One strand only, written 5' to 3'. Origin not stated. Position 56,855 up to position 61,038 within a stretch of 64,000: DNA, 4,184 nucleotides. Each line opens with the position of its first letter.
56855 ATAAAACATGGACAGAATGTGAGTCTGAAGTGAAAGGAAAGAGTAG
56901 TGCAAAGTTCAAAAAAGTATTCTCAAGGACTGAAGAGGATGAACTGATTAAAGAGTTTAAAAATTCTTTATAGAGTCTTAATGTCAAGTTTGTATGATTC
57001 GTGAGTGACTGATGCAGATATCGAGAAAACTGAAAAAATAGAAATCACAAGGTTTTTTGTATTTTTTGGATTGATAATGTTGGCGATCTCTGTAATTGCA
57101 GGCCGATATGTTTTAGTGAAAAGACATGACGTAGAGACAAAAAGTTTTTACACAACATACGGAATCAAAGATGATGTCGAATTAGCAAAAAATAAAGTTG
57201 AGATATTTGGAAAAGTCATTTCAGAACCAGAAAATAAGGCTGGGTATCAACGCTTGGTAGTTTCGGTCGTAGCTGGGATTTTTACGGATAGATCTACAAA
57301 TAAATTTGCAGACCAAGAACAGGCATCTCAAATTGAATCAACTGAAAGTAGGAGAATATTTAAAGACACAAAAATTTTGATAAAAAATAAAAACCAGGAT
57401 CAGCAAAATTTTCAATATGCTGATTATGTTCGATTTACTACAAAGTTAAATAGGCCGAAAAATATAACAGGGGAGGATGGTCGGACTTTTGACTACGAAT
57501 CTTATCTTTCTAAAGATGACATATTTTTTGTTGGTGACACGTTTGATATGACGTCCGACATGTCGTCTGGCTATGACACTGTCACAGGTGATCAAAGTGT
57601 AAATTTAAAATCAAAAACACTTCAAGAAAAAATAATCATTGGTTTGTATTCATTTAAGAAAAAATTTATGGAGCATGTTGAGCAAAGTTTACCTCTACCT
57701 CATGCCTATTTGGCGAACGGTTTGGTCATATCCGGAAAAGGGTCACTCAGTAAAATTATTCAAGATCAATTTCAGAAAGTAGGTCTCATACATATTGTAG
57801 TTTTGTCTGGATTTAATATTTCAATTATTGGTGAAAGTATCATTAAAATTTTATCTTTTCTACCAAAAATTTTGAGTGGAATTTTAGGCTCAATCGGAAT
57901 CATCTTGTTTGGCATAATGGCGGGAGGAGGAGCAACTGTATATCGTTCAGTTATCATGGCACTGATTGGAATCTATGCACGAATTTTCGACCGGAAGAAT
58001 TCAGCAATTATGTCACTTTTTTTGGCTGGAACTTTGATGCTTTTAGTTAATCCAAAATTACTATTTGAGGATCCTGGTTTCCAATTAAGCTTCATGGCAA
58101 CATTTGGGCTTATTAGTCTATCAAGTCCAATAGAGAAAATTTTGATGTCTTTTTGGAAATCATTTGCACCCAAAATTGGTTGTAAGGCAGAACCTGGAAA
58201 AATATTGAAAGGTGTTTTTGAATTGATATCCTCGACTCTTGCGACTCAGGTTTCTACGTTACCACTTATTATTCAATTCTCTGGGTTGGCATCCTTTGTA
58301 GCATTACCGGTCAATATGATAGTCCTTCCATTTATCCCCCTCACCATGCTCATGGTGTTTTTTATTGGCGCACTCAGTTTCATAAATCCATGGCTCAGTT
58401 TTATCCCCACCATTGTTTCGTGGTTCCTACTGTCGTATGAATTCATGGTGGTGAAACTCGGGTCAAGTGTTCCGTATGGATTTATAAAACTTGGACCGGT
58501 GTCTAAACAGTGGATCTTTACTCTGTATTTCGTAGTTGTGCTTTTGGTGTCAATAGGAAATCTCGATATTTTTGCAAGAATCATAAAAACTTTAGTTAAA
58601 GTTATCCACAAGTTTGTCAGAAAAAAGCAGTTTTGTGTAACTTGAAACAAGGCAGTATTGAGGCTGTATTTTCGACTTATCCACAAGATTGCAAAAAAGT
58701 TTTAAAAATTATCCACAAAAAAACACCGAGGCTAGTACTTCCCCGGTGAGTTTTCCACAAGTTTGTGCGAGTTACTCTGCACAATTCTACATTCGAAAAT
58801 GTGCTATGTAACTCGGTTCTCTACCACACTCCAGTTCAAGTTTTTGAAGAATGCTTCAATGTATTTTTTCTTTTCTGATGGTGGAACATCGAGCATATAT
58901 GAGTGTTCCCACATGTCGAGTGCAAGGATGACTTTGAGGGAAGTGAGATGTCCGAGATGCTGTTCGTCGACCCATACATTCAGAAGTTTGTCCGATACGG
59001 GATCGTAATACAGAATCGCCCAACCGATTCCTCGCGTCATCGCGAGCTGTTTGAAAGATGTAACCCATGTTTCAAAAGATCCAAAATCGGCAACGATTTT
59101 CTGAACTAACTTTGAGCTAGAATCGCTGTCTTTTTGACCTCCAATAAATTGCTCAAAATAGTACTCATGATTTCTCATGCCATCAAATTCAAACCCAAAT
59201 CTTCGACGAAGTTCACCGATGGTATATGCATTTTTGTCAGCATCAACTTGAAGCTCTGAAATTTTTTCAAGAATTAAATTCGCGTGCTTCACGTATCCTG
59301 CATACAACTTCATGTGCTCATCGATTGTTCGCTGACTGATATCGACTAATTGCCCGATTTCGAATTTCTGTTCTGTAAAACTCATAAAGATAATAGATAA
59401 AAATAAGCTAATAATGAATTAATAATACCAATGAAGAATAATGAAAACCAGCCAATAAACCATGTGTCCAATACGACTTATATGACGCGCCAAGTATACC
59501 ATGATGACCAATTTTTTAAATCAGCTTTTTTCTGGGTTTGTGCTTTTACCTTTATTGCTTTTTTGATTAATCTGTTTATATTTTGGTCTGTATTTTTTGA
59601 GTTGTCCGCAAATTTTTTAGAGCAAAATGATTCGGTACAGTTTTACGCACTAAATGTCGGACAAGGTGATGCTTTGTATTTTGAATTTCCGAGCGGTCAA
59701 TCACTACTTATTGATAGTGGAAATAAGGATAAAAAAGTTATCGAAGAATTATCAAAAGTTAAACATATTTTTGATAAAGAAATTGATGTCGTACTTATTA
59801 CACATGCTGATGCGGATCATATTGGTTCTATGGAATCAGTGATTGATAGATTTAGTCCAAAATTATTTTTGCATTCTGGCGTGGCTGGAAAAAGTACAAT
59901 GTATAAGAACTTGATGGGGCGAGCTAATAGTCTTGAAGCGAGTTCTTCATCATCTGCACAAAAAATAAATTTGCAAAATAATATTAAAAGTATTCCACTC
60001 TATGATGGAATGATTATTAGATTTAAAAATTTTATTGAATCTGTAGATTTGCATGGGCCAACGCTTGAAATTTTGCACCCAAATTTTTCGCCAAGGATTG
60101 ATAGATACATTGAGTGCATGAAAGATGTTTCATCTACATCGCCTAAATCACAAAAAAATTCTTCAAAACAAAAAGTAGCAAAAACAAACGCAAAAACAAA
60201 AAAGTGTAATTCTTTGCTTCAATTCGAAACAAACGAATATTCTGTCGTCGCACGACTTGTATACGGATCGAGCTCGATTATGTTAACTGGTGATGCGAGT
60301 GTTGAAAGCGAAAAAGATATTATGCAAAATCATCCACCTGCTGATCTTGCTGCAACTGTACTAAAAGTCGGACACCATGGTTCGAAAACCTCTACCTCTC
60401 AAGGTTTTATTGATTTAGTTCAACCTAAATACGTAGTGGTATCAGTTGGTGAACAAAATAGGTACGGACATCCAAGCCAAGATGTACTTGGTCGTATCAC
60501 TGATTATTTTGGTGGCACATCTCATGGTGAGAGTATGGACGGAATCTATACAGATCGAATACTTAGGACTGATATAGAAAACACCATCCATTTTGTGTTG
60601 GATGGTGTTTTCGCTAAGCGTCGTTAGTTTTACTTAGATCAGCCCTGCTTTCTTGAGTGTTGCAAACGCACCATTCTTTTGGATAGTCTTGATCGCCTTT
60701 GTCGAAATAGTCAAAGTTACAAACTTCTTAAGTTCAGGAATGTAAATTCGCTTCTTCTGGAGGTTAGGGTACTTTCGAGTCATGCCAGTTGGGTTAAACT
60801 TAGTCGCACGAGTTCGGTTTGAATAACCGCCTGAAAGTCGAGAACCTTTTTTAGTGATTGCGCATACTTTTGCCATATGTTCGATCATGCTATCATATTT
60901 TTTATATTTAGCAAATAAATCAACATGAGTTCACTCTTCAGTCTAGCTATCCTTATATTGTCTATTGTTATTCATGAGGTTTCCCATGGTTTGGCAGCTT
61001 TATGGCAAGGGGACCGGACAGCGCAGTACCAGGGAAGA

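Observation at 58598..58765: Four-box DnaA-box-like array far from oriC, plus a dispersed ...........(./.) motif family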

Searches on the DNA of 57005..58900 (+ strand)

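Call 33: search_rna_families(source=window, start=58450, end=58900, threshold=evalue, max_evalue=1)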
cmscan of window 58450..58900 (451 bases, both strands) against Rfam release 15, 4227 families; matches with E-value up to 1: 2.
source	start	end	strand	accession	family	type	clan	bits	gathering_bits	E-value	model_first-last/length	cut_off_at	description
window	58579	58631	-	RF00110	RybB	Gene; sRNA;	-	20.4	40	0.082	1-79/79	no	RybB RNA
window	58770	58813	+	RF03435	mir-726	Gene; miRNA;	-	18.5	76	0.48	23-66/87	no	mir-726 microRNA precursor family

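Call 42: search_rna_families(source=L007, start=6480, end=6760, threshold=evalue, max_evalue=5)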
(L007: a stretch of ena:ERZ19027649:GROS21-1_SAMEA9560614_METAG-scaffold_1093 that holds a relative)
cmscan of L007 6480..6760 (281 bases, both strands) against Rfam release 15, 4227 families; matches with E-value up to 5: 0.
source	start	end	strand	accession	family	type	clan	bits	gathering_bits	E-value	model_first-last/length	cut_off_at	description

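Call 43: search_rna_families(source=L008, start=6480, end=6770, threshold=evalue, max_evalue=5)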
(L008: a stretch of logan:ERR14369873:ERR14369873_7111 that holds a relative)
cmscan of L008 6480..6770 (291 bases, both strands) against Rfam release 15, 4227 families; matches with E-value up to 5: 6.
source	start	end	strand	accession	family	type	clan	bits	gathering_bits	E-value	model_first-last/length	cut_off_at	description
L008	6560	6652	-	RF02379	csRNA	Gene; sRNA;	-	18.2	57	4.9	1-93/93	no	Cia-dependent small RNA csRNA1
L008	6551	6609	+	RF00724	mir-282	Gene; miRNA;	-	17.2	55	1.1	1-92/92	no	mir-282 microRNA precursor family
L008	6550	6651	-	RF01459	rliE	Gene; sRNA;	-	17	90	1.3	85-195/222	no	Listeria sRNA rliE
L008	6615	6704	+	RF00388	Anti-Q_RNA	Gene; antisense;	-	16.6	45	3.5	1-103/103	no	Anti-Q RNA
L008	6638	6675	-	RF02700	HtrA_thermometer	Cis-reg; thermoregulator;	-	15.7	52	2.7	1-46/46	no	HtrA 5' UTR thermometer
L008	6522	6585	-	RF00240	RNA-OUT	Gene; antisense;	-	14.6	41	4.8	1-70/70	no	RNA-OUT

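Call 97: search_dna_similar(query=window:58560-58810:+, collection=plasmids, mode=distant, max_rows=5)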
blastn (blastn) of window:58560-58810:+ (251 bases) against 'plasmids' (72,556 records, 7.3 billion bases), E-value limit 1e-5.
No match.

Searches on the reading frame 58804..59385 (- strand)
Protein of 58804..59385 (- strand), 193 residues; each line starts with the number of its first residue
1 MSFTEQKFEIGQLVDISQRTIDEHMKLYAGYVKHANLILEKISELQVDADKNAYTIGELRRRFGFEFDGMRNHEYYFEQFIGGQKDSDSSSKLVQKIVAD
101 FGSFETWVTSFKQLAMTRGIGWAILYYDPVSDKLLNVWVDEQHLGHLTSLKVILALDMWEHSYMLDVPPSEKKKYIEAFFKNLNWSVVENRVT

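Call 7: search_protein_families(library=pfam, proteins=[window:58804-59385:-])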
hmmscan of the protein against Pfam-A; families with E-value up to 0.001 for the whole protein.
window:58804-59385:- (193 aa): 2 families
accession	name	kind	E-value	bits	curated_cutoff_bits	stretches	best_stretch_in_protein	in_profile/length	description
PF02777.23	Sod_Fe_C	-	1e-23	83.8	20.9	1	90-191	2-102/102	Iron/manganese superoxide dismutases, C-terminal domain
PF00081.27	Sod_Fe_N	-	0.00036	21.4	27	1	16-80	18-81/82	Iron/manganese superoxide dismutases, alpha-hairpin domain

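Call 16: find_encoding_contigs(protein=window:58804-59385:-, flank=10000, max_places=10)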
Protein window:58804-59385:- (193 aa): 4 contigs read that carry it; 3 places shown.
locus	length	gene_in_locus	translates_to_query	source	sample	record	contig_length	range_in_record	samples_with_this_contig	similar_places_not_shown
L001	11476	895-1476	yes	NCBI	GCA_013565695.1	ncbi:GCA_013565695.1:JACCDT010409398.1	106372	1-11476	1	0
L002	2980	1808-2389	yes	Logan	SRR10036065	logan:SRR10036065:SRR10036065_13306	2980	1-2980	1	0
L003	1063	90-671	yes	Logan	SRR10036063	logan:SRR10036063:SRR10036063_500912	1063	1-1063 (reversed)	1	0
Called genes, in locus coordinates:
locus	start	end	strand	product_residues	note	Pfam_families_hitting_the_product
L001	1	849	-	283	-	?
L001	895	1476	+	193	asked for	PF02777:Sod_Fe_C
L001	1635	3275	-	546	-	PF13567:DUF4131, PF03772:Competence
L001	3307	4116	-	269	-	PF00075:RNase_H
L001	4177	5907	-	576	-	PF01368:DHH, PF02272:DHHA1 (weak), PF17768:RecJ_OB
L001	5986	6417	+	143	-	PF11969:DcpS_C, PF01230:HIT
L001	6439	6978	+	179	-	PF00583:Acetyltransf_1, PF13673:Acetyltransf_10, PF13508:Acetyltransf_7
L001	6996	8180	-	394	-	PF00162:PGK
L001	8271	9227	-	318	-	PF00121:TIM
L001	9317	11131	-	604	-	-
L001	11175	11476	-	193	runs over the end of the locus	PF07963:N_methyl (weak)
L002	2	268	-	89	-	?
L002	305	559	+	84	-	PF00830:Ribosomal_L28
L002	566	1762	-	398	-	PF00753:Lactamase_B, PF23023:Anti-Pycsar_Apyc1 (weak), PF16661:Lactamase_B_6 (weak)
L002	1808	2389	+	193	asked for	PF02777:Sod_Fe_C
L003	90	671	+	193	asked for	PF02777:Sod_Fe_C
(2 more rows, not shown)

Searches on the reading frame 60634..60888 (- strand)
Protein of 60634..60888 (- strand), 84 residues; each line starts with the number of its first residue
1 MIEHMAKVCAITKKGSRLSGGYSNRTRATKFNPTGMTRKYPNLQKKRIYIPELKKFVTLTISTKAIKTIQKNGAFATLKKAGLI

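Call 32: search_protein_families(library=pfam, proteins=[window:60634-60888:-])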
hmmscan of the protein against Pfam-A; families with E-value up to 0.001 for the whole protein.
window:60634-60888:- (84 aa): 1 family
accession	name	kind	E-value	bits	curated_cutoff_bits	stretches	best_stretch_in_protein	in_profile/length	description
PF00830.24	Ribosomal_L28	-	2.7e-11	43.7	27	1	7-72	1-60/60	Ribosomal L28 family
